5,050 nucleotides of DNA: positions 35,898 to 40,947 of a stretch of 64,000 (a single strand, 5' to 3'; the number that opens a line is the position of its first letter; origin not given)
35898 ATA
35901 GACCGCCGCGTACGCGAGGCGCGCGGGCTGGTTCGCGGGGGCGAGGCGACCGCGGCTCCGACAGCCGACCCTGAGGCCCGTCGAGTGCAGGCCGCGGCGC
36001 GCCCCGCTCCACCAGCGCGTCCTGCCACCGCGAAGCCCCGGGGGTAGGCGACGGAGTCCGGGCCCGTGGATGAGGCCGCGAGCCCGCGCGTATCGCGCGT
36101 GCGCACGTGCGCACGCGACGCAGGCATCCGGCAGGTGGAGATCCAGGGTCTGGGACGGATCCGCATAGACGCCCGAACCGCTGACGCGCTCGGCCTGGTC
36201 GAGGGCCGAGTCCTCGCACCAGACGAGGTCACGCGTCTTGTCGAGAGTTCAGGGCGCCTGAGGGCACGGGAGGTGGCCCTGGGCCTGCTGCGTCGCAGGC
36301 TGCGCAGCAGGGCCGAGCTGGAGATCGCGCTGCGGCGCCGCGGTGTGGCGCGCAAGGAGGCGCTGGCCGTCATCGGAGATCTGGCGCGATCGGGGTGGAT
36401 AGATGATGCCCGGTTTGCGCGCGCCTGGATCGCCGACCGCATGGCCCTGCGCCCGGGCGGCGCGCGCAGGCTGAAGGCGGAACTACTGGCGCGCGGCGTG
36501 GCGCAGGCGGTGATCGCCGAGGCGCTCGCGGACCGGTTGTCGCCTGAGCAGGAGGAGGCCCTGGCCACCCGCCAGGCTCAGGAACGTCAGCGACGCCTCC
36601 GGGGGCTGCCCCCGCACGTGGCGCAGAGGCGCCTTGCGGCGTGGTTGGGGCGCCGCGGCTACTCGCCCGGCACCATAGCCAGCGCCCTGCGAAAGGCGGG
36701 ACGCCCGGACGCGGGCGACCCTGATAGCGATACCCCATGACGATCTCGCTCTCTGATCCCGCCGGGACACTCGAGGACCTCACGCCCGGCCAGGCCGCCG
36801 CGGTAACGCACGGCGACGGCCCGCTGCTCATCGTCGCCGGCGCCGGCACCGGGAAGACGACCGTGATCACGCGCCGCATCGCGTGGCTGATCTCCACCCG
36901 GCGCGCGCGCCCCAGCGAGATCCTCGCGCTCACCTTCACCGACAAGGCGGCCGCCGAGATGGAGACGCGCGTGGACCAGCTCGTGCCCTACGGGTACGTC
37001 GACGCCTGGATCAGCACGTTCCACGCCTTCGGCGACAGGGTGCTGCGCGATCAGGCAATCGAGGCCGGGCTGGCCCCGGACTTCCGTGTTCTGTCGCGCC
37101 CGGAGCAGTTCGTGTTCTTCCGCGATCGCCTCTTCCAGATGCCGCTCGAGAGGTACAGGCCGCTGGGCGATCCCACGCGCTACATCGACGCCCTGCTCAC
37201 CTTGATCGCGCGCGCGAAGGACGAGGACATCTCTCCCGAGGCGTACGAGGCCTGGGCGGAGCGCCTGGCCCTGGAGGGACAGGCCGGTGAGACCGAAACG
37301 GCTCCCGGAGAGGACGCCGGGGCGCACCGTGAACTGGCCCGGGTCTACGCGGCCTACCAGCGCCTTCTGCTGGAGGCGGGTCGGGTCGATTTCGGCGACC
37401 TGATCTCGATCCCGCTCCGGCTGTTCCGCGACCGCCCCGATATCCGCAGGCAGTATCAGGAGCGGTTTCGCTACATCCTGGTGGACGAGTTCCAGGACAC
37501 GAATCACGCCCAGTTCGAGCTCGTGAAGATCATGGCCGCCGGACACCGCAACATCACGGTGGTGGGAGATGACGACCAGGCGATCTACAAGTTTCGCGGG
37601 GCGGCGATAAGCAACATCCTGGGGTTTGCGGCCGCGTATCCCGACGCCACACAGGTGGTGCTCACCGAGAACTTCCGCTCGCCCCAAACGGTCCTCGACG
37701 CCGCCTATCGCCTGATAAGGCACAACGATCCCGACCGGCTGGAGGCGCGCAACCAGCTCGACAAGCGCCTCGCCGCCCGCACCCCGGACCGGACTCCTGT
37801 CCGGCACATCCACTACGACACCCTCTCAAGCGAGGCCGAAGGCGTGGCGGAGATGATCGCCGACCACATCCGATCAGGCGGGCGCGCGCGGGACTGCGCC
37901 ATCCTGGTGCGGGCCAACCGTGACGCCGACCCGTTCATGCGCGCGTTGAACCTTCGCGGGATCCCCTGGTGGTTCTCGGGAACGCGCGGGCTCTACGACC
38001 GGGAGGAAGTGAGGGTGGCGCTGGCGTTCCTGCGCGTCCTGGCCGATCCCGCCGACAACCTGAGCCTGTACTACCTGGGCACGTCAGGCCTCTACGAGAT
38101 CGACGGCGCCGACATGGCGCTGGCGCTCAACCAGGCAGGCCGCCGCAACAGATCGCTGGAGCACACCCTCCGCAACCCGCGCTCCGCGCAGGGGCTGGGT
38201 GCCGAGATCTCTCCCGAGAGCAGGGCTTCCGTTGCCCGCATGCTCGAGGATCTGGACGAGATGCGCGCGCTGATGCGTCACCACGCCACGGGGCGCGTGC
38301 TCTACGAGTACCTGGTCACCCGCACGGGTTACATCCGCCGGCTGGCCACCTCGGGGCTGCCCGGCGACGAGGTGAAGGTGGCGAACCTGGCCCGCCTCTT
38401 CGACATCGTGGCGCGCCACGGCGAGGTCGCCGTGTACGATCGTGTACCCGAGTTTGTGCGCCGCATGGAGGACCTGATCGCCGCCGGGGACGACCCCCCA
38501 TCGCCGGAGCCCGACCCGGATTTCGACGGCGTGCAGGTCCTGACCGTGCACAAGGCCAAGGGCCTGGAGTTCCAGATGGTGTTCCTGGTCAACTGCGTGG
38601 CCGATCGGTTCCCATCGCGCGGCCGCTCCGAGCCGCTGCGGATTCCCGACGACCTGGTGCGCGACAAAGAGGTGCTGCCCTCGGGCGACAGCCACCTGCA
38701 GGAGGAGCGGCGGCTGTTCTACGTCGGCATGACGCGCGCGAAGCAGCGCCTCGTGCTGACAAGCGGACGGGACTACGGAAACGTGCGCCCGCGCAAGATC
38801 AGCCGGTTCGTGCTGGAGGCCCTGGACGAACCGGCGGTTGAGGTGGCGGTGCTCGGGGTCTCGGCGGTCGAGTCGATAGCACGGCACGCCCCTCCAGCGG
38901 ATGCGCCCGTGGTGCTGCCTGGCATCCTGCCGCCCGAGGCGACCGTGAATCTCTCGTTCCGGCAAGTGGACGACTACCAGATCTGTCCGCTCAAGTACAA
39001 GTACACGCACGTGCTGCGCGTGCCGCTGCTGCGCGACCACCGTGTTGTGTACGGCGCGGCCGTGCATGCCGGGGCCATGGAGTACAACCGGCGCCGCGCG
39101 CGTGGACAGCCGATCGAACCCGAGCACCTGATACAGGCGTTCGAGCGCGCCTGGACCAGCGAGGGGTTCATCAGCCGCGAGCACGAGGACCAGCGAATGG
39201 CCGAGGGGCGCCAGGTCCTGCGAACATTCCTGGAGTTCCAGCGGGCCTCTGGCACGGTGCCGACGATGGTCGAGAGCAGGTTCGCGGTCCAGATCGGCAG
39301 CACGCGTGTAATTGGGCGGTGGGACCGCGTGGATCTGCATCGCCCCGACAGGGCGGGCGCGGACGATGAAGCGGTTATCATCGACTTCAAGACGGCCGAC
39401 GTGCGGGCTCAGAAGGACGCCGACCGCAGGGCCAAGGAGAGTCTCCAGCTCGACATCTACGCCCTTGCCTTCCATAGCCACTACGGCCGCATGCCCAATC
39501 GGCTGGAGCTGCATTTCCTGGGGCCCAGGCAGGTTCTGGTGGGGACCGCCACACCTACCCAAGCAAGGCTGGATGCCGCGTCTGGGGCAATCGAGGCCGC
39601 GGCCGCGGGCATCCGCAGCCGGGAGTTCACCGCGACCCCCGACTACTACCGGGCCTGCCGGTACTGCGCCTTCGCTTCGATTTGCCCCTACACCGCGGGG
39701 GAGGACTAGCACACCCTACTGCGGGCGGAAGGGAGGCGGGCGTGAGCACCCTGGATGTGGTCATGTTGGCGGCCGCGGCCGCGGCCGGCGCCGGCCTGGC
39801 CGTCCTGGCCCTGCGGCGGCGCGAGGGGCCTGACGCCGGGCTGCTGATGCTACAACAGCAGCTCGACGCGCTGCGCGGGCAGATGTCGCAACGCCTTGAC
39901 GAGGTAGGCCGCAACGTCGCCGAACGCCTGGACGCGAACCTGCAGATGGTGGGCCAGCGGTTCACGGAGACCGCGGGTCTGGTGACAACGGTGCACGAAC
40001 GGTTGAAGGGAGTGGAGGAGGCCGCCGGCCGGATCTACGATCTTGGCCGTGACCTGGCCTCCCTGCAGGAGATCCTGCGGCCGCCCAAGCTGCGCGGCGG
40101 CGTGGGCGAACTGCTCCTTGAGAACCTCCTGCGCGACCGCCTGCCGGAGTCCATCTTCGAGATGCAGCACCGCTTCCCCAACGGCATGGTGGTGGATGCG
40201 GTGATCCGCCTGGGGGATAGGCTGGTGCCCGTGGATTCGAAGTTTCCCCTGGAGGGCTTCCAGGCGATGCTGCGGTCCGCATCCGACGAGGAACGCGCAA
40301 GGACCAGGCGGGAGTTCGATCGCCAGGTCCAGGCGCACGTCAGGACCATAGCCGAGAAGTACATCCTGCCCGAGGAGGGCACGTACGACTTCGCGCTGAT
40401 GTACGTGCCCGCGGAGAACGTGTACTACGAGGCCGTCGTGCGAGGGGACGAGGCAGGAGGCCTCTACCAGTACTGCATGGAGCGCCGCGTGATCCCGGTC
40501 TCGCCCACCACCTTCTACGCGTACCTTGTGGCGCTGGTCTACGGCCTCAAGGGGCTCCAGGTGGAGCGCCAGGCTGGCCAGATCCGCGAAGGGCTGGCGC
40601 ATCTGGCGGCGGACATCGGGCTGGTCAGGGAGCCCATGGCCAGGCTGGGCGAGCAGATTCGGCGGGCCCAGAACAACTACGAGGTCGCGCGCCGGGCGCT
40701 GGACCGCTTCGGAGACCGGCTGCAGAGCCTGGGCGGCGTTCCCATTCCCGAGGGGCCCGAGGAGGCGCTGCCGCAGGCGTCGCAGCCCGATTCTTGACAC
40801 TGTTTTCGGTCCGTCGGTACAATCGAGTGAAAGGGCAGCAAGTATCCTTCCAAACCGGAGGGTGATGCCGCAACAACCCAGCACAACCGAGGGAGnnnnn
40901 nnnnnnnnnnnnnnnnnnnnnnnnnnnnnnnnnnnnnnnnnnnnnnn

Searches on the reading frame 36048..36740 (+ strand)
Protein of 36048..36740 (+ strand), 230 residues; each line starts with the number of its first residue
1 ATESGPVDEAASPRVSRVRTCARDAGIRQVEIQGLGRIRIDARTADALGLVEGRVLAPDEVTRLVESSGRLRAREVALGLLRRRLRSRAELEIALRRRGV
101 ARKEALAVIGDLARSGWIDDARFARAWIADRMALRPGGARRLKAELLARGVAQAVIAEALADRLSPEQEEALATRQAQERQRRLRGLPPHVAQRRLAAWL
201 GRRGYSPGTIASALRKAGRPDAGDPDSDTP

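Call 74: search_protein_families(library=pfam, proteins=[window:36048-36740:+], max_evalue=0.000001)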
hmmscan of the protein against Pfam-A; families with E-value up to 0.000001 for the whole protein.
window:36048-36740:+ (230 aa): 3 families
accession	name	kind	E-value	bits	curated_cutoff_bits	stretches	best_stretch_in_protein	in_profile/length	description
PF02631.22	RecX_HTH2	-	1.7e-12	47.8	26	1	119-160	1-42/42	RecX, second three-helix domain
PF21982.2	RecX_HTH1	-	6.3e-10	39.3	26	0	73-111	1-39/40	RecX, first three-helix domain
PF21981.2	RecX_HTH3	-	5.5e-07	30.1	26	1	169-214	2-48/48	RecX, third three-helix domain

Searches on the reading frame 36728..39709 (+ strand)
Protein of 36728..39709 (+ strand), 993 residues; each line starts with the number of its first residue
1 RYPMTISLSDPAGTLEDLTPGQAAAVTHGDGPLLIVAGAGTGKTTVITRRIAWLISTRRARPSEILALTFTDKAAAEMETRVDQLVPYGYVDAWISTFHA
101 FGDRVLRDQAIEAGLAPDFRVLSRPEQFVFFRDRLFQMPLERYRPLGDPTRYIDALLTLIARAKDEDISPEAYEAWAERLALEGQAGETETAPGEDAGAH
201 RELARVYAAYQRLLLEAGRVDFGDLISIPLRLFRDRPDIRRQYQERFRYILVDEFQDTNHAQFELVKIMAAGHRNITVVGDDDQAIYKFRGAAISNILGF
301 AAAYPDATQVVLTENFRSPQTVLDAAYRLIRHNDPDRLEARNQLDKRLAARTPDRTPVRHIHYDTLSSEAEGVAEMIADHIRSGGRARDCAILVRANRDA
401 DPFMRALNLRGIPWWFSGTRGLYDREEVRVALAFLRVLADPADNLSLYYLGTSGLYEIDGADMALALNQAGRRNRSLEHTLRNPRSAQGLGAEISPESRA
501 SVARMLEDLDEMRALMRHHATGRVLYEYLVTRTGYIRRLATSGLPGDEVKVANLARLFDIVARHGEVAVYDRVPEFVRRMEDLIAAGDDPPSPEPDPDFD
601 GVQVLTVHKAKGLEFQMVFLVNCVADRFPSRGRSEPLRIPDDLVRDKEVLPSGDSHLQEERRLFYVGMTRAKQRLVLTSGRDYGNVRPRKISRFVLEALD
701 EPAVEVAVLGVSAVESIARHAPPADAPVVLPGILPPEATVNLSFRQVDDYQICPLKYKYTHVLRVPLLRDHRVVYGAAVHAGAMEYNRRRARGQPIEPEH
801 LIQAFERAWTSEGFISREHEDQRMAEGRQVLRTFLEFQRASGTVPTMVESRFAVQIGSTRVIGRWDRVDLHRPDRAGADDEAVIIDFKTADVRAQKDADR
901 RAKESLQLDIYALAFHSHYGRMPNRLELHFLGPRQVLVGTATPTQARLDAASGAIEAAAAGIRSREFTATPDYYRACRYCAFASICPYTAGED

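Call 53: search_protein_families(library=pfam, proteins=[window:36728-39709:+], max_evalue=0.00001)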
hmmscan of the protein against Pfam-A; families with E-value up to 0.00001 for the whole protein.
window:36728-39709:+ (993 aa): 6 families
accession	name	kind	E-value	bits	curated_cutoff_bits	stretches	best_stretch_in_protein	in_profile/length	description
PF00580.27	UvrD-helicase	-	7.9e-77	259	23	1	18-304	1-270/271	UvrD/REP helicase N-terminal domain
PF13361.12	UvrD_C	-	3.9e-44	151.9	25.6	1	310-678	1-346/350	UvrD-like helicase C-terminal domain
PF12705.13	PDDEXK_1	-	6.1e-32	111.9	22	1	742-987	2-247/247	PD-(D/E)XK nuclease superfamily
PF13245.12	AAA_19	-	9.5e-24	84.5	25.1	1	24-290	3-134/134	AAA domain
PF13538.12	UvrD_C_2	-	3.5e-13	49.6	27.4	0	603-626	3-26/52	UvrD-like helicase C-terminal domain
PF13604.12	AAA_30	-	1.4e-08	35.2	27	0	18-82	2-66/191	AAA domain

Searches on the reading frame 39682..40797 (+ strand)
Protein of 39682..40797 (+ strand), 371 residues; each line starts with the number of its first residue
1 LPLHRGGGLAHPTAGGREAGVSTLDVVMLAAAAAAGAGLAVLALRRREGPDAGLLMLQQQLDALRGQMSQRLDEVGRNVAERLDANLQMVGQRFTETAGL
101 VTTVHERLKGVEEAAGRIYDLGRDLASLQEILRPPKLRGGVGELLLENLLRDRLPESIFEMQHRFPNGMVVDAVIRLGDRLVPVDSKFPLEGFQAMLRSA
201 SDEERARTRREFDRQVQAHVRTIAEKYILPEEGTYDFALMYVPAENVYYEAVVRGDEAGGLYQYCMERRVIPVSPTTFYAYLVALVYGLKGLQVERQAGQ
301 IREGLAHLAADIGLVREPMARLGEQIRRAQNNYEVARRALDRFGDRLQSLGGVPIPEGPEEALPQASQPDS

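Call 53: search_protein_families(library=pfam, proteins=[window:39682-40797:+], max_evalue=0.00001)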
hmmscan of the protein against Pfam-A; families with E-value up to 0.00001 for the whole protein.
window:39682-40797:+ (371 aa): 1 family
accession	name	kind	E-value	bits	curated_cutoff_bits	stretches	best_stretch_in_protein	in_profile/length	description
PF02646.22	RmuC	-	3.8e-50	171.1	26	1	71-340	2-270/291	RmuC family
